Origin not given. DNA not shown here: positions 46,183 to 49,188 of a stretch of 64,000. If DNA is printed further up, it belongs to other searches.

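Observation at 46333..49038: Giant FlgL (901 aa) built from about five tandem flagellin-IN-like repeats between the conserved flagellin termini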

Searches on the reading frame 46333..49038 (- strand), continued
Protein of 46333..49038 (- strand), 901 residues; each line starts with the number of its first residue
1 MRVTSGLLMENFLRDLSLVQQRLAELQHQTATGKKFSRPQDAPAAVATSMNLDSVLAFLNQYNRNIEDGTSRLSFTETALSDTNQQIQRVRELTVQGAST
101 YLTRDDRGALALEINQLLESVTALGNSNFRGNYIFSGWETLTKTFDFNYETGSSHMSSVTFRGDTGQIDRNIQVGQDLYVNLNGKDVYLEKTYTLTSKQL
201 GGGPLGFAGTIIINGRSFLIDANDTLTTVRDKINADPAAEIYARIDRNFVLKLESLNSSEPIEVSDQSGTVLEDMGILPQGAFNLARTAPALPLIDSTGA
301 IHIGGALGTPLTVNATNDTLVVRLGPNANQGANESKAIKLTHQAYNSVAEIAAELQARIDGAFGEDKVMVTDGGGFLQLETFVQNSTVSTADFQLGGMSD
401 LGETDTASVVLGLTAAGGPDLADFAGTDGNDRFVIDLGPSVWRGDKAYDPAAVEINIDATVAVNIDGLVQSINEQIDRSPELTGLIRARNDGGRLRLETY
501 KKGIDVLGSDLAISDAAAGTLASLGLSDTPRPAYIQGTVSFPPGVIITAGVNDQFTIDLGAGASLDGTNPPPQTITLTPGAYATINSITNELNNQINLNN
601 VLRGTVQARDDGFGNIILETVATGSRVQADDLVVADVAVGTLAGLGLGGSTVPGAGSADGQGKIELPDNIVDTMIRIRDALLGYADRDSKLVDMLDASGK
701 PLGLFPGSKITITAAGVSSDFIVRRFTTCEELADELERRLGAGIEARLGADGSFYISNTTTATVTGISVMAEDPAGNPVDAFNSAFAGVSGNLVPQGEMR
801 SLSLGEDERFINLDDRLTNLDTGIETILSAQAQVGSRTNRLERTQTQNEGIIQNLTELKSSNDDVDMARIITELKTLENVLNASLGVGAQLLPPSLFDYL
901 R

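Call 32: fold_search(model_id=the predicted structure, library=pdb)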
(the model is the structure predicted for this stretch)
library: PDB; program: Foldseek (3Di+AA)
matches with E <= 10: 159; with E <= 0.001: 71
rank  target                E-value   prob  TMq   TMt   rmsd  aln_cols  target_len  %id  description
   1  9au6_A                1.6e-14  1.00  0.24  0.27  30.6      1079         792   13  Cryo-EM of Geovibrio thiophilus flagellum (released 2024-11-13)
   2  9gsx_B                7.2e-14  1.00  0.30  0.35  25.8      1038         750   12  Campylobacter hook-filament junction-cap complex (released 2025-04-09)
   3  9gsx_A                1.5e-13  1.00  0.29  0.34  27.2      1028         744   11  Campylobacter hook-filament junction-cap complex (released 2025-04-09)
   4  9n59_A                3.6e-10  1.00  0.21  0.32  35.4       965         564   11  CryoEM structure of the Azotobacter vinelandii flagellar filament (released 2025-07-16)
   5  9ygu_A7               2.6e-09  1.00  0.24  0.41  19.8       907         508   10  Flagella filament structure in H. pylori composed of flagellin FlaA (released 2026-02-25)
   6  9yh1_A1               4.2e-09  1.00  0.22  0.36  24.9       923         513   11  Structure of flagellin FlaB filament in H. pylori (released 2026-02-25)
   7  6x80_A                5.4e-09  1.00  0.24  0.36  25.1       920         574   11  Structure of the Campylobacter jejuni G508A Flagellar Filament (released 2020-07-08)
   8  8sug_A                7.0e-09  1.00  0.22  0.38  21.6       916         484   12  Cryo-EM structure of the wild type P. aeruginosa flagellar filament (released 2023-06-14)
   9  7sn7_A                1.2e-08  1.00  0.22  0.33  28.7       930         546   12  Cryo-EM structure of the enteropathogenic E. coli O127:H6 flagellar filament (released 2022-03-16)
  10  7sqd_A                1.4e-08  1.00  0.23  0.35  31.0       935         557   12  Cryo-EM structure of the Achromobacter flagellar filament (released 2022-03-16)
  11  7sn4_W                1.5e-08  1.00  0.22  0.34  31.6       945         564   13  Cryo-EM structure of the enterohemorrhagic E. coli O157:H7 flagellar filament (released 2022-03-16)
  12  9atl_A                1.6e-08  1.00  0.15  0.32  20.6       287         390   24  Cryo-EM of Stenotrophomonas maltophilia flagellum (released 2024-11-13)
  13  9p7r_A1               1.8e-08  1.00  0.16  0.36  14.6       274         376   17  In situ structure of the sheathed FlaB flagellar filament in Vibrio cholerae (released 2025-09-24)
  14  9n8g_C                2.6e-08  1.00  0.16  0.36  15.1       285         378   17  In situ sheathed FlaA flagellar filament of Vibrio cholerae (released 2025-09-24)
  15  9n8g_A                3.0e-08  1.00  0.16  0.36  15.1       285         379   17  In situ sheathed FlaA flagellar filament of Vibrio cholerae (released 2025-09-24)
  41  7c7z_B                1.6e-06  1.00  0.13  0.37  25.6       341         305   15  Crystal structure of the flagellar junction protein FlgL from Legionella pneumophila (released 2020-08-12)
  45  5yti                  3.0e-06  1.00  0.15  0.38  15.1       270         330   18  Crystal structure of flagellar hook associated protein-3 (HAP-3: Q5ZW61_LEGPH) from Legionella pneumophila (released 2018-01-17)
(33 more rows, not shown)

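Call 72: search_protein_families(library=ncbifam, proteins=[P0028, P0026], max_evalue=1e-10)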
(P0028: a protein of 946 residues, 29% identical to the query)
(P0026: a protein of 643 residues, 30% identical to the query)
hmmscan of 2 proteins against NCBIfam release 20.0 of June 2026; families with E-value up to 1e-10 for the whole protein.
P0028 (946 aa): 9 families
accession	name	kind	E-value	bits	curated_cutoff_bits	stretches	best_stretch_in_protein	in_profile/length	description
TIGR02550.1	flagell_flgL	equivalog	3.3e-94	316.4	127.2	2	2-196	1-195/387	flagellar hook-associated protein FlgL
NF009361.0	PRK12717.1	equivalog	2e-75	254.3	407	2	1-219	1-217/524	flagellar hook-associated protein 3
NF009362.0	PRK12718.1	equivalog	2.8e-54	185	602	2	1-212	1-215/510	flagellar hook-associated protein FlgL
NF005187.0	PRK06663.1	equivalog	9e-36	123.5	337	1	1-183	2-198/419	flagellar hook-associated protein 3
NF005980.0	PRK08073.1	equivalog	3.7e-28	98.6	291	1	1-184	1-179/287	flagellar hook-associated protein 3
NF006265.0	PRK08412.1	equivalog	1.9e-25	89.2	749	1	1-185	1-180/827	flagellar hook-associated protein FlgL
NF011282.0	PRK14692.1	equivalog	2e-23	82.6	878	1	1-188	1-183/749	flagellar hook-associated protein FlgL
NF006489.0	PRK08913.1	equivalog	1.1e-17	64.4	217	0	1-299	3-203/303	flagellin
NF009444.0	PRK12802.1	equivalog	2.8e-13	50.1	332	1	18-144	20-146/282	flagellin domain-containing protein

P0026 (643 aa): 6 families
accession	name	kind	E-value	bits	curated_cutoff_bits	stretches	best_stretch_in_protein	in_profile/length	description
TIGR02550.1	flagell_flgL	equivalog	3.2e-65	221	127.2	2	4-186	1-185/387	flagellar hook-associated protein FlgL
NF005187.0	PRK06663.1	equivalog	3.6e-48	164.4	337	2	3-147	2-147/419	flagellar hook-associated protein 3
NF005980.0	PRK08073.1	equivalog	6.1e-26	91.3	291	1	28-190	26-185/287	flagellar hook-associated protein 3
NF009361.0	PRK12717.1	equivalog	2.6e-25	88.9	407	1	3-190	1-190/524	flagellar hook-associated protein 3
NF006265.0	PRK08412.1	equivalog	7.1e-15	54.2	749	0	3-184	1-179/827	flagellar hook-associated protein FlgL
NF011282.0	PRK14692.1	equivalog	3.6e-14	52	878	0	3-186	1-181/749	flagellar hook-associated protein FlgL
